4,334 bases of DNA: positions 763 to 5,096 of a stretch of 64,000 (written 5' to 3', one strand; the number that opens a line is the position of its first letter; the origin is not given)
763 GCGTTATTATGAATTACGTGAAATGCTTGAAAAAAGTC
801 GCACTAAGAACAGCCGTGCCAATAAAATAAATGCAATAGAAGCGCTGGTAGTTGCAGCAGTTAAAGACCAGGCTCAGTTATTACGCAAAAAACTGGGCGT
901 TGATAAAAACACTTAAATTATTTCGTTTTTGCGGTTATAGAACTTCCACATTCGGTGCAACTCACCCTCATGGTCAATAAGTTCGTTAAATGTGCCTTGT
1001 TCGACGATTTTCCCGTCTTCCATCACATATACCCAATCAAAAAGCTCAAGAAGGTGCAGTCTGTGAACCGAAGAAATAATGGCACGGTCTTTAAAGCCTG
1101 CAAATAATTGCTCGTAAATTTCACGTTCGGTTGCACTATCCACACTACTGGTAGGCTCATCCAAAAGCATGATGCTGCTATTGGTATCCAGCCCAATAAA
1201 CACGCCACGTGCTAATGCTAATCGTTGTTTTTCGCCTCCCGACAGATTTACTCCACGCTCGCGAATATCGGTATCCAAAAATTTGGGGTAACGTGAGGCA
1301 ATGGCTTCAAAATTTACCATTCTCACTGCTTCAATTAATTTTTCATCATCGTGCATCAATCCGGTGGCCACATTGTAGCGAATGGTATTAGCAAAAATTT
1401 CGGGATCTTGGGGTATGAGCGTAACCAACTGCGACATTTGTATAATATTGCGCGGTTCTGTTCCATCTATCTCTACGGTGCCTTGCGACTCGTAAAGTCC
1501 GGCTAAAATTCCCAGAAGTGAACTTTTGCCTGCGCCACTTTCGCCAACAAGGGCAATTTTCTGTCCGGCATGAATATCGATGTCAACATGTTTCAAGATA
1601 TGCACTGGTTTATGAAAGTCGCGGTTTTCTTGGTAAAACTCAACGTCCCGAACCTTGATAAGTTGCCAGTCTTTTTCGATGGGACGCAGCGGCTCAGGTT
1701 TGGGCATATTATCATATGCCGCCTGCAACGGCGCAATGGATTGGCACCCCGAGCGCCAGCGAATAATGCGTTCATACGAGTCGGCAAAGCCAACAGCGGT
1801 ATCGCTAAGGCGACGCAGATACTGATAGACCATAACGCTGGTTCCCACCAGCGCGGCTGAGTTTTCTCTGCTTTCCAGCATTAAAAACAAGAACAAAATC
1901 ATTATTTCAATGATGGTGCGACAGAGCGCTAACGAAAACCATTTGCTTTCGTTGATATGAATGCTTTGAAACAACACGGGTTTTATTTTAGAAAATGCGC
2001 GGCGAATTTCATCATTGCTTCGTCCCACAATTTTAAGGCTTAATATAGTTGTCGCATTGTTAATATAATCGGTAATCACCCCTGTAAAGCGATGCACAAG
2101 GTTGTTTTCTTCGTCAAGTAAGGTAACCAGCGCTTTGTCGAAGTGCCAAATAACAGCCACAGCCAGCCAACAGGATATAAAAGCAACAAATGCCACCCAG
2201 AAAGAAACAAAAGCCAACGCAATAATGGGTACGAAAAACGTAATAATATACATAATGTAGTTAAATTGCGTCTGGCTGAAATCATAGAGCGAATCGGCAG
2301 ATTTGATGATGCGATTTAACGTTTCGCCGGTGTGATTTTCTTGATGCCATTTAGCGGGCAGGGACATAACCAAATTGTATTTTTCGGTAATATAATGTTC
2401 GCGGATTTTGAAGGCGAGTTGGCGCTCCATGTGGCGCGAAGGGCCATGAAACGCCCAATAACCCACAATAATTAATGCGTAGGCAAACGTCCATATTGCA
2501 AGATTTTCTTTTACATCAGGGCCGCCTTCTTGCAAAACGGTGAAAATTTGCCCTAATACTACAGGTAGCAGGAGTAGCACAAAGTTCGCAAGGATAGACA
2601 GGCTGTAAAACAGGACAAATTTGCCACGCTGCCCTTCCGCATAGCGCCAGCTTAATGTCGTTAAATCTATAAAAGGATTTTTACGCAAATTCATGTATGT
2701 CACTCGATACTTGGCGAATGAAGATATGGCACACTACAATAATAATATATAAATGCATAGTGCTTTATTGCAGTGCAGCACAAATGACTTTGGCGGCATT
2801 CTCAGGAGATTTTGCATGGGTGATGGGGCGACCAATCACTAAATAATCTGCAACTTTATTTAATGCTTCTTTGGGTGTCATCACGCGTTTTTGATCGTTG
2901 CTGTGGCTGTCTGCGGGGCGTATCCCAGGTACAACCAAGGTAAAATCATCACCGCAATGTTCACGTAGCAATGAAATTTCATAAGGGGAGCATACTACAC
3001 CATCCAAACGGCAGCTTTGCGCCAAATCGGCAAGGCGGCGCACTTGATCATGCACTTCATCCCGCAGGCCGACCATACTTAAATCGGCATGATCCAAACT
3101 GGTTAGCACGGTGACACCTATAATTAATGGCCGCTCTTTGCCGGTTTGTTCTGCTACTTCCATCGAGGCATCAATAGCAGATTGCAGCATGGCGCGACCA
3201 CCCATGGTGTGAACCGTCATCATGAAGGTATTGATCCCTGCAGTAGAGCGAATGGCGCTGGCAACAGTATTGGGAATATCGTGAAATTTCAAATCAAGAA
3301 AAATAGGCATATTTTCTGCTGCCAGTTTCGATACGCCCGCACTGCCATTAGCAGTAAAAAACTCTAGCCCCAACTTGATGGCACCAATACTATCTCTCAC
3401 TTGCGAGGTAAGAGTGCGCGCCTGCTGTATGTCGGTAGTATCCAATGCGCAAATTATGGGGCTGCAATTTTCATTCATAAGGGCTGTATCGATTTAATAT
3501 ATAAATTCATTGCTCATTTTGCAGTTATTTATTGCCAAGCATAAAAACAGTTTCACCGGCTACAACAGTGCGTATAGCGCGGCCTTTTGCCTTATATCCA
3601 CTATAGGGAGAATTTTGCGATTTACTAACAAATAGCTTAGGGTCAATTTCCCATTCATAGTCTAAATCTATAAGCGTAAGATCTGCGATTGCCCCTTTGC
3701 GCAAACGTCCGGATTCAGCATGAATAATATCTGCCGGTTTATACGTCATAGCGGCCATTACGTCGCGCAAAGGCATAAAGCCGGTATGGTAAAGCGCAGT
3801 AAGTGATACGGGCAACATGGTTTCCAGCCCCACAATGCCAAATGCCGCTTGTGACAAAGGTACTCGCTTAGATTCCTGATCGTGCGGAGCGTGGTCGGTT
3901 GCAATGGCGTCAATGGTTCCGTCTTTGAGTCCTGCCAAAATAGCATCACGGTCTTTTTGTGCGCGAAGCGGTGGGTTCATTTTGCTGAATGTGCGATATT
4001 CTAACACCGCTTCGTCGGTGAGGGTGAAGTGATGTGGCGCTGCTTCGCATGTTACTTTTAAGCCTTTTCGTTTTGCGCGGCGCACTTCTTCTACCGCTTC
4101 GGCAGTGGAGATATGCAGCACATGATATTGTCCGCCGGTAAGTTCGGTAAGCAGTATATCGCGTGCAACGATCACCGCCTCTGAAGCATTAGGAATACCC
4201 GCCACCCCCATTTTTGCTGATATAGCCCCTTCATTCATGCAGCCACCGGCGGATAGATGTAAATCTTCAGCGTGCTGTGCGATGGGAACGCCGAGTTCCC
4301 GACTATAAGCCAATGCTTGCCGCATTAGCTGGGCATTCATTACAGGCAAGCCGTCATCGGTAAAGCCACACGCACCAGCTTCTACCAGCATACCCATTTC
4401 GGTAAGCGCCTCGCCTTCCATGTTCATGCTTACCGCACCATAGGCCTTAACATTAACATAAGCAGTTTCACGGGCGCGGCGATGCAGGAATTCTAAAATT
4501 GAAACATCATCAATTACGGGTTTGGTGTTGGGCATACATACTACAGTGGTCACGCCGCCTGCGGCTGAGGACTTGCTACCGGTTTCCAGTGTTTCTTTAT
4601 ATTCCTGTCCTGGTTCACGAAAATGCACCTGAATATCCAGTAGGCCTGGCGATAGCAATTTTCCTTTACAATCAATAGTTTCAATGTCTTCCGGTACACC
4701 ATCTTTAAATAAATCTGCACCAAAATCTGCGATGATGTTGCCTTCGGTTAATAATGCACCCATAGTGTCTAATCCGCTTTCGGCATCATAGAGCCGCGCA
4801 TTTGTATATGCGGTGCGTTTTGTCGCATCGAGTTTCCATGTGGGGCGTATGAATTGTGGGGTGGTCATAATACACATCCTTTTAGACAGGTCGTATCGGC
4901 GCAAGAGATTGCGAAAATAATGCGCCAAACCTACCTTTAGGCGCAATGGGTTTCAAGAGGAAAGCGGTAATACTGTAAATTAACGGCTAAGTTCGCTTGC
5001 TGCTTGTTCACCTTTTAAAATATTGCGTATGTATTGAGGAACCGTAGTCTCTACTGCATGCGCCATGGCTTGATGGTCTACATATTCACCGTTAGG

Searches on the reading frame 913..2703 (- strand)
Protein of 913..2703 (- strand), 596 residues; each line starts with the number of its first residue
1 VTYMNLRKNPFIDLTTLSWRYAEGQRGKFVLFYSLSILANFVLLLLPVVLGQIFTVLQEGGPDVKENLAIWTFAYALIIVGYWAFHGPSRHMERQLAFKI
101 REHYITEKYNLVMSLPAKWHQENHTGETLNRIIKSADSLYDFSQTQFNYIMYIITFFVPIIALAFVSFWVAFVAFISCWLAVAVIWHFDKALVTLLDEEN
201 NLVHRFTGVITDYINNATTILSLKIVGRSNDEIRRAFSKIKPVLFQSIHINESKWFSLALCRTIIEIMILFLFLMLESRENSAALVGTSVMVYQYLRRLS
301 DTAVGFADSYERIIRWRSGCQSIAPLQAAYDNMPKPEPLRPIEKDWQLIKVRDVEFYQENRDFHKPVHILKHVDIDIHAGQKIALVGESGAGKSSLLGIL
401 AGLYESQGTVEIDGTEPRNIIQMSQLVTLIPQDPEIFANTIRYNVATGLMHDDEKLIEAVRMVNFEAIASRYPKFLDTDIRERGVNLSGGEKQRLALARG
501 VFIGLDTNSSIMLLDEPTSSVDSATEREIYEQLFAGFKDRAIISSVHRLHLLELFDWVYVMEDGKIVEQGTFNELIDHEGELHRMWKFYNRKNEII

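Call 67: search_protein_families(library=pfam, proteins=[window:913-2703:-], max_evalue=0.00001)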
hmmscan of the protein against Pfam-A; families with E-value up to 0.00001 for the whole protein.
window:913-2703:- (596 aa): 2 families
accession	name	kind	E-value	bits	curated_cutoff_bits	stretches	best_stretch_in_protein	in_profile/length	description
PF00005.33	ABC_tran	-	9.1e-26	91.5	25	1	370-519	1-137/137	ABC transporter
PF00664.28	ABC_membrane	-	1.3e-14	55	28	1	34-269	6-242/274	ABC transporter transmembrane region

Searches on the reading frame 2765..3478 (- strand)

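Call 67: search_protein_families(library=pfam, proteins=[window:2765-3478:-], max_evalue=0.00001)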
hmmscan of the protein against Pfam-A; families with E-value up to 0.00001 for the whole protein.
window:2765-3478:- (237 aa): 1 family
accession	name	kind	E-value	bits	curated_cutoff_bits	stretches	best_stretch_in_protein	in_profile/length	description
PF00215.30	OMPdecase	-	3.7e-51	174.6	27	1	7-230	2-219/221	Orotidine 5'-phosphate decarboxylase / HUMPS family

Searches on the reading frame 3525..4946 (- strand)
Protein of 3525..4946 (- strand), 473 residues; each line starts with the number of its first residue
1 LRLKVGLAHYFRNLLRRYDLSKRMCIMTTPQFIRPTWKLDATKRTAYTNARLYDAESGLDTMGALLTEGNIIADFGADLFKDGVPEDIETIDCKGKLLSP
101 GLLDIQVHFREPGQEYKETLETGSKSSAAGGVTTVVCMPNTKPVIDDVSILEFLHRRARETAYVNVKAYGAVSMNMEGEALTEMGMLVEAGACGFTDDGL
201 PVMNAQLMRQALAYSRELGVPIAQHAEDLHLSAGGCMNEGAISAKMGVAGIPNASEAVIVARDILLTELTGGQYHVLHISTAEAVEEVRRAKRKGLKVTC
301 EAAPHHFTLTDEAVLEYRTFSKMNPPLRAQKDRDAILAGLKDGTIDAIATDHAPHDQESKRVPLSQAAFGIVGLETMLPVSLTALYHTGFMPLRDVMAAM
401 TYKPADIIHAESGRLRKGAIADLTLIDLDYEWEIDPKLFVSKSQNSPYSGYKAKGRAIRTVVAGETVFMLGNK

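Call 67: search_protein_families(library=pfam, proteins=[window:3525-4946:-], max_evalue=0.00001)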
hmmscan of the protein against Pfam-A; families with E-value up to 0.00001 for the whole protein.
window:3525-4946:- (473 aa): 3 families
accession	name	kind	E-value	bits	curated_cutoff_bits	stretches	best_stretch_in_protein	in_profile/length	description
PF01979.26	Amidohydro_1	-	2.3e-24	86.7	25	1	98-467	2-345/345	Amidohydrolase family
PF12890.13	DHOase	-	2.1e-13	51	21.2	1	95-283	1-141/142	Dihydro-orotase-like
PF07969.17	Amidohydro_3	-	3.8e-09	37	29.7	0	334-468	357-472/472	Amidohydrolase family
